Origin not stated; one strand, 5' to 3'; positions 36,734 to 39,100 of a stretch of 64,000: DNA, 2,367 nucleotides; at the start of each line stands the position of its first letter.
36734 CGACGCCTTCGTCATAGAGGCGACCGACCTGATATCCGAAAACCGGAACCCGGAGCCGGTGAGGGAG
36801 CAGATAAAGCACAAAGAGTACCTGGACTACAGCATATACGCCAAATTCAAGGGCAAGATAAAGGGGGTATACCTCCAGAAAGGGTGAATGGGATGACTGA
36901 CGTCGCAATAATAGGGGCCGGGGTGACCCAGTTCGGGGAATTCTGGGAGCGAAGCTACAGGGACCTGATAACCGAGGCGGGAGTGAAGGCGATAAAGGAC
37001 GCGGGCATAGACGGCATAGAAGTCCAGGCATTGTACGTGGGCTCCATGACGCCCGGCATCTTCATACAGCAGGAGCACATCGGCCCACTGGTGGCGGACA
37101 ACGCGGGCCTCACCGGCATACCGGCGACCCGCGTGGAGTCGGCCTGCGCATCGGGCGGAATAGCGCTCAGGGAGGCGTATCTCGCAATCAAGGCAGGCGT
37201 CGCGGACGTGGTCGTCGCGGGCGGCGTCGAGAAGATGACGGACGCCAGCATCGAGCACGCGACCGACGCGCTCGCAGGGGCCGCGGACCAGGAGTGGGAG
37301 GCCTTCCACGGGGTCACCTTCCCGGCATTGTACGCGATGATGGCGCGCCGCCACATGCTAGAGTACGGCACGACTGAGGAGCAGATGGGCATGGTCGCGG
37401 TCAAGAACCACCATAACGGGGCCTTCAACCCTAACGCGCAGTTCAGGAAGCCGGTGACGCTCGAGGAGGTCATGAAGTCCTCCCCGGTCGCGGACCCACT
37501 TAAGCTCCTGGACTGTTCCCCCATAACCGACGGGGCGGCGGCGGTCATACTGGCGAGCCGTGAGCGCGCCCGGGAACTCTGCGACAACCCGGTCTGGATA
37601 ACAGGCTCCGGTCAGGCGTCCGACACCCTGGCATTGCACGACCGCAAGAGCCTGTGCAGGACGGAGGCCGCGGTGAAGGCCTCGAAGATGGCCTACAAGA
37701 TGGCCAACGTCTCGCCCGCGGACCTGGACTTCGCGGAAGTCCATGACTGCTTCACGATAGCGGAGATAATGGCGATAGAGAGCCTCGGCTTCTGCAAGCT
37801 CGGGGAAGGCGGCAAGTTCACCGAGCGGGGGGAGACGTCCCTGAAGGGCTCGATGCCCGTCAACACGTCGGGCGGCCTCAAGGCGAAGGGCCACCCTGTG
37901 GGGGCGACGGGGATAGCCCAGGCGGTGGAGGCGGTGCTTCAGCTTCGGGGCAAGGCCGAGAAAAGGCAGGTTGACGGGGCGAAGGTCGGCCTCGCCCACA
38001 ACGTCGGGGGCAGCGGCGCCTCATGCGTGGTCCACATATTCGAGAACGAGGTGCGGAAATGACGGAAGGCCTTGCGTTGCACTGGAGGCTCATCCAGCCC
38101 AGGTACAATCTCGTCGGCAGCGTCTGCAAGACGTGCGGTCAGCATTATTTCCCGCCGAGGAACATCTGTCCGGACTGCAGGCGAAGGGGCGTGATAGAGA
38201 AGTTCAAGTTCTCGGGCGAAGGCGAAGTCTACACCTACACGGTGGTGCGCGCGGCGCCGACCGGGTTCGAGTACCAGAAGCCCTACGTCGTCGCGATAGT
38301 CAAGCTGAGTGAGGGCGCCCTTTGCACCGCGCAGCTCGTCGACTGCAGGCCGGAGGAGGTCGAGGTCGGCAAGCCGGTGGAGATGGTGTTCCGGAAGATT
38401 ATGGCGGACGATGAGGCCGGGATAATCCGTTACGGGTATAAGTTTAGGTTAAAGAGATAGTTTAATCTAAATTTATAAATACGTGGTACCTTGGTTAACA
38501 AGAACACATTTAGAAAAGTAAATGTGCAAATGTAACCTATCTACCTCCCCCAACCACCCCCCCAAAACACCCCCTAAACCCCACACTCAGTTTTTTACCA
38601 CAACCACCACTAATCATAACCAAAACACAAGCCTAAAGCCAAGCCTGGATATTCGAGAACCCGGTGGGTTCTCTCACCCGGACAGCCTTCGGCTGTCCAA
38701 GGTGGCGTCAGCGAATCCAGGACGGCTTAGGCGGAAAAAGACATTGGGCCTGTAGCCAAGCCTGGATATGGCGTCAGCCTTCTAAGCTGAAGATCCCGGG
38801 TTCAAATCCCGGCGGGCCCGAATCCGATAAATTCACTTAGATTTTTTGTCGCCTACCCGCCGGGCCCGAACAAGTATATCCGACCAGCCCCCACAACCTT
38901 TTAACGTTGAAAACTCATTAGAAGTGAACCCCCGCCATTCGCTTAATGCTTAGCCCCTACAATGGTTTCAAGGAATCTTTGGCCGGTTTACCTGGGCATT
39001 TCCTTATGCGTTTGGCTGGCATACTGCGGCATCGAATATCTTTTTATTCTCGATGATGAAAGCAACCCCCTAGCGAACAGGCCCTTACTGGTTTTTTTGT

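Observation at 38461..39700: Low-GC island at tRNA-Arg(TCT): tRNA-like duplicate with a 51-nt insert, repeated tRNA 3' end, and a foreign-looking membrane gene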

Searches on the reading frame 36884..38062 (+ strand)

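Call 10: search_protein_families(library=pfam, proteins=[window:36884-38062:+])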
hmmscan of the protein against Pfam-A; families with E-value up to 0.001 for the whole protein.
window:36884-38062:+ (392 aa): 4 families
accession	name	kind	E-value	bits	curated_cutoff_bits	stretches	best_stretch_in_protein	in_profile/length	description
PF22691.2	Thiolase_C_1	-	1.1e-50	171.6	28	1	243-387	1-143/144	Thiolase C-terminal domain-like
PF00108.29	Thiolase_N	-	2.9e-34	119.1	26.4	1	7-226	1-259/260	Thiolase, N-terminal domain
PF02803.24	Thiolase_C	-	7.5e-10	38.9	27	1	263-359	24-102/123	Thiolase, C-terminal domain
PF00109.32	ketoacyl-synt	-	1.7e-08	34.8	20.8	1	69-130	156-216/252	Beta-ketoacyl synthase, N-terminal domain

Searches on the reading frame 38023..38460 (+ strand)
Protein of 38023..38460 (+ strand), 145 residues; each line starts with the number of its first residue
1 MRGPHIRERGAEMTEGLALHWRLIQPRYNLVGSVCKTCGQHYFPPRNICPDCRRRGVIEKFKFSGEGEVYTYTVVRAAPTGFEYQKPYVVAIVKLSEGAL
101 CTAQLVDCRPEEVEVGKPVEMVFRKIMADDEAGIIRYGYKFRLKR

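Call 10: search_protein_families(library=pfam, proteins=[window:38023-38460:+])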
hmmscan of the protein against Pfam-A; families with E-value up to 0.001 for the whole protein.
window:38023-38460:+ (145 aa): 2 families
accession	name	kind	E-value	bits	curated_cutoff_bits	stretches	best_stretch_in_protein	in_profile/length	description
PF01796.24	OB_ChsH2_C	-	5.8e-22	77.8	27.1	1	63-124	4-65/65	ChsH2, C-terminal OB-fold domain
PF12172.15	zf-ChsH2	-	3.6e-10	39.9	23.2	1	27-56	6-35/37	ChsH2, rubredoxin-like zinc ribbon domain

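Call 12: find_related_loci(query=window:38023-38460:+, collection=genome_contigs, flank=6000)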
Query window:38023-38460:+ (145 aa) in genome_contigs; peptide patterns used: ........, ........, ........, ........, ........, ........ (x = any residue, [..] = any of these).
125 stretches matched a pattern; 13 encode a relative of the query (tblastn E <= 1e-3); 13 distinct loci.
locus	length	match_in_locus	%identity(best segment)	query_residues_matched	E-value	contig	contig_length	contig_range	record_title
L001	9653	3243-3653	77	9-145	9e-72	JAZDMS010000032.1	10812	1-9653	MAG: Candidatus Altiarchaeota archaeon isolate MEGAHIT-group-0.671 k141_12495729, whole genome shotgun sequence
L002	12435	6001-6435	73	1-145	1e-70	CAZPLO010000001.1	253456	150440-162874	MAG TPA_asm: uncultured archaeon isolate binchicken_co17_325 genome assembly, contig: NODE_56_length_253456_cov_7.846713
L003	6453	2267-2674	63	8-143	4e-58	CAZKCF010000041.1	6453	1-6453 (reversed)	MAG TPA_asm: uncultured archaeon isolate SRP098346_co1_181 genome assembly, contig: NODE_17176_length_6453_cov_4.557987,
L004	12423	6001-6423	67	6-145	6e-64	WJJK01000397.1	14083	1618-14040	MAG: Candidatus Altiarchaeales archaeon isolate RBin_358 k141_4799419, whole genome shotgun sequence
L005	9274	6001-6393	60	12-142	2e-54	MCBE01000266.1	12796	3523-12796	Candidatus Altiarchaeales archaeon WOR_SM1_SCG NODE_69_length_12796_cov_4.60186_ID_119, whole genome shotgun sequence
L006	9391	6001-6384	48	14-143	6e-42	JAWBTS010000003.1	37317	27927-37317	MAG: Candidatus Aenigmatarchaeota archaeon isolate JZ-1_201709_bins_49 JZ-1_201709_bins_49_scaffold_3, whole genome shot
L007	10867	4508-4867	52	22-143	1e-40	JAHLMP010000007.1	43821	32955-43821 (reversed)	MAG: Candidatus Aenigmatarchaeota archaeon isolate DRTY-6_2_bin_201 NODE_7_length_43821_cov_55.122, whole genome shotgun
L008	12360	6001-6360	53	20-140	1e-37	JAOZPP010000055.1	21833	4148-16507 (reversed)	MAG: bacterium isolate GMC4.metabat2.244 GMC4_2139_length_21833_cov_21.515245, whole genome shotgun sequence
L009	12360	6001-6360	50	20-140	7e-37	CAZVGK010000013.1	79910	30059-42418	MAG TPA_asm: uncultured Gemmatimonadota bacterium isolate binchicken_co211_282 genome assembly, contig: NODE_129_length_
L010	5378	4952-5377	45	2-141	1e-33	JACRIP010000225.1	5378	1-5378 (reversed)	MAG: Planctomycetota bacterium isolate NC_groundwater_1806_Pr3_B-0.1um_71_12 SR-2_scaffold_141_1200591, whole genome sho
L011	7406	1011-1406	67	12-143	7e-61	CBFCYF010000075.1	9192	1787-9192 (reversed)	MAG TPA_asm: uncultured archaeon isolate SRR26215687_concoct_40 genome assembly, contig: ERZ25073490.5009, whole genome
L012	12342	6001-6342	32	30-142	1e-14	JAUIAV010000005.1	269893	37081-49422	MAG: Gammaproteobacteria bacterium isolate 6_bin.1 NODE_66_length_269893_cov_1.523784, whole genome shotgun sequence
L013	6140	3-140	59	96-141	4e-14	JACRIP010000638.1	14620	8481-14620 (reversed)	MAG: Planctomycetota bacterium isolate NC_groundwater_1806_Pr3_B-0.1um_71_12 SR-2_scaffold_141_3814138, whole genome sho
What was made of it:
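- Tried and rejected: Orthologous loci through the DUF35 (OB-fold/zinc-ribbon) gene just upstream of the island (call 12).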

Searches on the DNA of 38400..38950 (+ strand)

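Call 5: search_rna_families(source=window, start=38400, end=38950, threshold=evalue, max_evalue=10, show_alignments=4)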
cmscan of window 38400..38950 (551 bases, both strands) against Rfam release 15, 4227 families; matches with E-value up to 10: 8.
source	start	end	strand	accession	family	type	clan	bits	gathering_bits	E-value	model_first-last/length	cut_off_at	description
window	38746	38820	+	RF00005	tRNA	Gene; tRNA;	CL00001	67.9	29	1e-14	1-71/71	no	tRNA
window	38746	38819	+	RF01684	mascRNA-menRNA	Gene;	-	27.2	42.5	0.0023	1-56/56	no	MALAT1-associated small cytoplasmic RNA/MEN beta RNA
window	38768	38858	+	RF02553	YrlA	Gene; sRNA;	-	19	69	0.24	1-114/114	no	Y RNA-like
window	38796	38877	+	RF04321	tmRNA_permuted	Gene;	-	15.6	47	0.51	36-102/213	no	permuted transfer-messenger RNA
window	38716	38767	+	RF03254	mir-9460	Gene; miRNA;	-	13.3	85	9.8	15-57/68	no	mir-9460 microRNA precursor family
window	38400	38512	+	RF00230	T-box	Cis-reg; leader;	-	13.1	93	1.6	116-219/219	5'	T-box leader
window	38400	38484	+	RF00028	Intron_gpI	Intron;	-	11.2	50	3.6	194-253/253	5'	Group I catalytic intron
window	38681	38753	+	RF02614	BSR1073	Gene; sRNA;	-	10.5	241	4.1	1-196/196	no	Brucella sRNA 1073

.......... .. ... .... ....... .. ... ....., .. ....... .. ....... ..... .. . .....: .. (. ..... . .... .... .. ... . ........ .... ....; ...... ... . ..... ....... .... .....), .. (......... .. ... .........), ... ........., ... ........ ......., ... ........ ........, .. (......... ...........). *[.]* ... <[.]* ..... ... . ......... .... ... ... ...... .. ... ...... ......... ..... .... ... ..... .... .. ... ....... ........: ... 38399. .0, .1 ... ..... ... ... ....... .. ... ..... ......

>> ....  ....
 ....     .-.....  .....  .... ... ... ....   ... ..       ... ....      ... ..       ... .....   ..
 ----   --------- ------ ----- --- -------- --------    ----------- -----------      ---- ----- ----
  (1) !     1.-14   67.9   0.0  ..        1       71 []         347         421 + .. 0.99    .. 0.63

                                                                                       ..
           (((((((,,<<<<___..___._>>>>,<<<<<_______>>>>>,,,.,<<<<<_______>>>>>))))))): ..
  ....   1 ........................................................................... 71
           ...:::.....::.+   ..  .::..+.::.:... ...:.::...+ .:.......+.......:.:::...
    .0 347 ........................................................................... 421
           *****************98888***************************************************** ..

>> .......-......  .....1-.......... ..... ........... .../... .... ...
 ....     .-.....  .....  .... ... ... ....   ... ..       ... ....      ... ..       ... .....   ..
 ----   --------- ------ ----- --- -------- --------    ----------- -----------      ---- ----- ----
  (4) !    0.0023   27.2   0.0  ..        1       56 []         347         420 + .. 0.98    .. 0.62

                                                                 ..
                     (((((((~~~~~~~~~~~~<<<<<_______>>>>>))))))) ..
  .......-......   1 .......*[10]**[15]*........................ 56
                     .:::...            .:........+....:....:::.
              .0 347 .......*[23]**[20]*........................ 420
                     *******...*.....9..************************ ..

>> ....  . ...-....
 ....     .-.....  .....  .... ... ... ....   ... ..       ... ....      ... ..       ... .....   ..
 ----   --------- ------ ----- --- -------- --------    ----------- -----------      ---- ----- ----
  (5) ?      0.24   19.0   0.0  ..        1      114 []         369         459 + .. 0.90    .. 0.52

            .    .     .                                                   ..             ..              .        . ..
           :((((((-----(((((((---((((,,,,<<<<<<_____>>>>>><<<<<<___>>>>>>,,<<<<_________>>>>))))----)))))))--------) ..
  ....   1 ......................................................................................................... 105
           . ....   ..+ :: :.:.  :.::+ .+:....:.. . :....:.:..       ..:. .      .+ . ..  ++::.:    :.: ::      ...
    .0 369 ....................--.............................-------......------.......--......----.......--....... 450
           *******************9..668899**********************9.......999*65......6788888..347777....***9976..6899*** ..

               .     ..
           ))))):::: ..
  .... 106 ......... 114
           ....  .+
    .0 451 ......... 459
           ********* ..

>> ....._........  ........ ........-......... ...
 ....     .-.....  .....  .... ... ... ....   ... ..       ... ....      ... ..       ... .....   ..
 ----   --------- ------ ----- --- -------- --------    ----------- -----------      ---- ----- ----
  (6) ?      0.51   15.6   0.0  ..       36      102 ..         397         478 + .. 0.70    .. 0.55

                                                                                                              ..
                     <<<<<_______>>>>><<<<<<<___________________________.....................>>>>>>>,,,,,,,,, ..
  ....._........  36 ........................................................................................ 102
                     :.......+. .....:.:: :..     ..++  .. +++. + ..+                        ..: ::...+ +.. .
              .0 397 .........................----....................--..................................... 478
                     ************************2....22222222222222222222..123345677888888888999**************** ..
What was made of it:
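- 38629..38734 (+): Structured RNA element derived from the 5' half of tRNA-Arg. Its parts are a closing stem, a helix between the D-loop and the tail, two hairpins and a small GC hairpin. No Rfam family matches (call 5).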

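Call 59: build_rna_model(alignment_id=A4, structure=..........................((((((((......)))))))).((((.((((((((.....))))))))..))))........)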
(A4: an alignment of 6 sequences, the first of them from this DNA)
Model R1 built from alignment A4 (6 sequences, 89 columns); structure: as given.
model positions 84; base pairs 20; branch points 1; effective number of sequences 2.02; information 0.676 bits per position. Calibrated on 0.2 Mb of random sequence (short: E-values are rough).
structure used (alignment columns):
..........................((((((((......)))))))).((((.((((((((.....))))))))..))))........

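Call 60: search_with_rna_model(model_id=R1, sources=[window, L001, L002, L003, L004, L005, L006, L007, L011, L014, L020, L029, L030, L034, L035, L036, L038, L039, L015, L021, L026, L032], max_evalue=1, make_alignment=true, show_alignments=6)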
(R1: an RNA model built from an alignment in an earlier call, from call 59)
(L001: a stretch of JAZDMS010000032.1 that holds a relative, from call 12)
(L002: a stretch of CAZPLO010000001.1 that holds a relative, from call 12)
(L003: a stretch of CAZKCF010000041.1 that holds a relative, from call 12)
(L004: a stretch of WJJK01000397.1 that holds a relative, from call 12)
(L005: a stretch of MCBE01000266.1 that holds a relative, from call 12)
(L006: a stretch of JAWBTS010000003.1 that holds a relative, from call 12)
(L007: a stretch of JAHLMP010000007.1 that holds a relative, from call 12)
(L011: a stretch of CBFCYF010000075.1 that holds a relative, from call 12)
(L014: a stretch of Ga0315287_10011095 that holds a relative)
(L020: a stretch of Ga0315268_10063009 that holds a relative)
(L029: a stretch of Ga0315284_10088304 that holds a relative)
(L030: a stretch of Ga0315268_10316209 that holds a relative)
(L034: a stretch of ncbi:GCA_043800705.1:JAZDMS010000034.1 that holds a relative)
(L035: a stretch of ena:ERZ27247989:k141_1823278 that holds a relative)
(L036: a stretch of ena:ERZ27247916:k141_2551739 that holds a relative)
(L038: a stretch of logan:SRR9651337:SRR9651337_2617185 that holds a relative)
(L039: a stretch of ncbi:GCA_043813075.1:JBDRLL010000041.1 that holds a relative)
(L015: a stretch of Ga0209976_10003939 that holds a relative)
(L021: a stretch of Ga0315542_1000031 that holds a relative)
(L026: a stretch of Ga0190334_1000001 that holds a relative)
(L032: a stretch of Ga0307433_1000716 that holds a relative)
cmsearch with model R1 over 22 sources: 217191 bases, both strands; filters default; matches with E-value up to 1: 25.
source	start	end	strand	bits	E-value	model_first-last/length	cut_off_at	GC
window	38629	38712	+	107.1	3.2e-22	1-84/84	no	0.6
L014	3671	3753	-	105.4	7.9e-22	1-84/84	no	0.63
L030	553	639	+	82.7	1.3e-16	1-84/84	no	0.62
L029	266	350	+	78.2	1.4e-15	1-84/84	no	0.65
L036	83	167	+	78.2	1.4e-15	1-84/84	no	0.65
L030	429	505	+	50.3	3.3e-09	1-84/84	no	0.58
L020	1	45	+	45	5.6e-08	40-84/84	5'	0.62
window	38746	38778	+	28.4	0.00035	1-84/84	no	0.64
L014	3604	3636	-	28.4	0.00035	1-84/84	no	0.64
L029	490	522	+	28.2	0.0004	1-84/84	no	0.67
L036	307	339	+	28.2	0.0004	1-84/84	no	0.67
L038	8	40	+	28.2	0.0004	1-84/84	no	0.67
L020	99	131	+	27.9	0.00046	1-84/84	no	0.7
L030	706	738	+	27.9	0.00046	1-84/84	no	0.7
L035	3472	3504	+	20.3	0.026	1-84/84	no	0.64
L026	1254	1286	+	19.3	0.043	1-84/84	no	0.61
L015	1428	1460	+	19.3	0.043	1-84/84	no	0.61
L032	3019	3051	-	17.1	0.14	1-84/84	no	0.58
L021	2971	3003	-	17.1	0.14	1-84/84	no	0.58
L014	3649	3715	+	15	0.42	1-84/84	no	0.61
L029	51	114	+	14.6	0.53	1-84/84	no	0.56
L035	6139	6162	-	14.1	0.69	1-84/84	no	0.71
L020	9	34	-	14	0.7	49-74/84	no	0.62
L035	6027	6057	-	13.8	0.79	1-84/84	no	0.68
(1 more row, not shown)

Alignment A5: 25 matches aligned to the model, 138 columns, each read 5' to 3' on its own strand. Consensus structure (alignment columns), stored with it:
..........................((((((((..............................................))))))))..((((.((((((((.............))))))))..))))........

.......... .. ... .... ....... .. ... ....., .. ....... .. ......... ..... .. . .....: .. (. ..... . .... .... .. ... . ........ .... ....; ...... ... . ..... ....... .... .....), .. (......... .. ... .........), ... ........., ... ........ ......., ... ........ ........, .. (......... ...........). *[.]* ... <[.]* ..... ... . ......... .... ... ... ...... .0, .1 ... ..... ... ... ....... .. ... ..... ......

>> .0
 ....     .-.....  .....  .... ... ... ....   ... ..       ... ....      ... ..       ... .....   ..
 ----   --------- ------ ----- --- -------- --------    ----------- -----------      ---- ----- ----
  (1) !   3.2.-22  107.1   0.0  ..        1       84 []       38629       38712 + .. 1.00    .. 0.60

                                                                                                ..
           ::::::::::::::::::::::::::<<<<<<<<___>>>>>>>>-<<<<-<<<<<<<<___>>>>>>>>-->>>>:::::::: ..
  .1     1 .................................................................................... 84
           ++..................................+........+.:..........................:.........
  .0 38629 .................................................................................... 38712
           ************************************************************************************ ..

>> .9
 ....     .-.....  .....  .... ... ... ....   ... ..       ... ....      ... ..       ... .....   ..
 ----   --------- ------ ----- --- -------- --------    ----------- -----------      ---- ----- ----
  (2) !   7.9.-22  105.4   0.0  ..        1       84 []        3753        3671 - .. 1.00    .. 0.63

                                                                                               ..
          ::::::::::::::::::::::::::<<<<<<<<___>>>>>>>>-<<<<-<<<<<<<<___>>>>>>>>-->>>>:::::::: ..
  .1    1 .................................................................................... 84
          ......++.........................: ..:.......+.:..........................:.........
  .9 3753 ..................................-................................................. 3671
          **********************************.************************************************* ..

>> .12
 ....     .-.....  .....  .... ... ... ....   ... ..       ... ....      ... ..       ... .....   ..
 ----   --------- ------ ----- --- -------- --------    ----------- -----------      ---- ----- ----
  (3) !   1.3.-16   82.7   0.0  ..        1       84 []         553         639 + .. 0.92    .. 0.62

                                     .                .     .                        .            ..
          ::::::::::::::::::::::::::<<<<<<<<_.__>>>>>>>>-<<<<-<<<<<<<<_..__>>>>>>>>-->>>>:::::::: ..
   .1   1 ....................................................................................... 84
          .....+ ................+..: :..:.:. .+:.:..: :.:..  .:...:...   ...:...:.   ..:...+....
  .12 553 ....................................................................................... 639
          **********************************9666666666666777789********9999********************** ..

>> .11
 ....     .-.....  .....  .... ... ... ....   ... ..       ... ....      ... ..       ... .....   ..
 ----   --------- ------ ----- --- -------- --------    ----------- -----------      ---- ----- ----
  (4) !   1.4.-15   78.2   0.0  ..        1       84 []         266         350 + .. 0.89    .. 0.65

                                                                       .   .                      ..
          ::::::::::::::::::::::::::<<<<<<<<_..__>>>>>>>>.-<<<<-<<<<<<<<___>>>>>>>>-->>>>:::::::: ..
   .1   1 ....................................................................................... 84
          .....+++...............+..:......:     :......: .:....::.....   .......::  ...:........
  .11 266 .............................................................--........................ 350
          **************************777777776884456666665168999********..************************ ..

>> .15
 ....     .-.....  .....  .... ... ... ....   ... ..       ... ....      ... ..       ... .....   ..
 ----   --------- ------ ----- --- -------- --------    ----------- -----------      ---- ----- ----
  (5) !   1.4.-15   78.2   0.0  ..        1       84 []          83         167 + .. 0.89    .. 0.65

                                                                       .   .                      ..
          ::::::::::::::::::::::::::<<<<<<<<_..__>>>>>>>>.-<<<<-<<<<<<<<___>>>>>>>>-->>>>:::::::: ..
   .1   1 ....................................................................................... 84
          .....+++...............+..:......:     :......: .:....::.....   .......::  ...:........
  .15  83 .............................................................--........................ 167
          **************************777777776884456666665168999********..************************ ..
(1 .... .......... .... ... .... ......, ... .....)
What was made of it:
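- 38629..38734 (+): It scores 105, 83, 78, 50 and 45 bits in L014, L030b, L029/L036, L030a and L020 (call 60).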
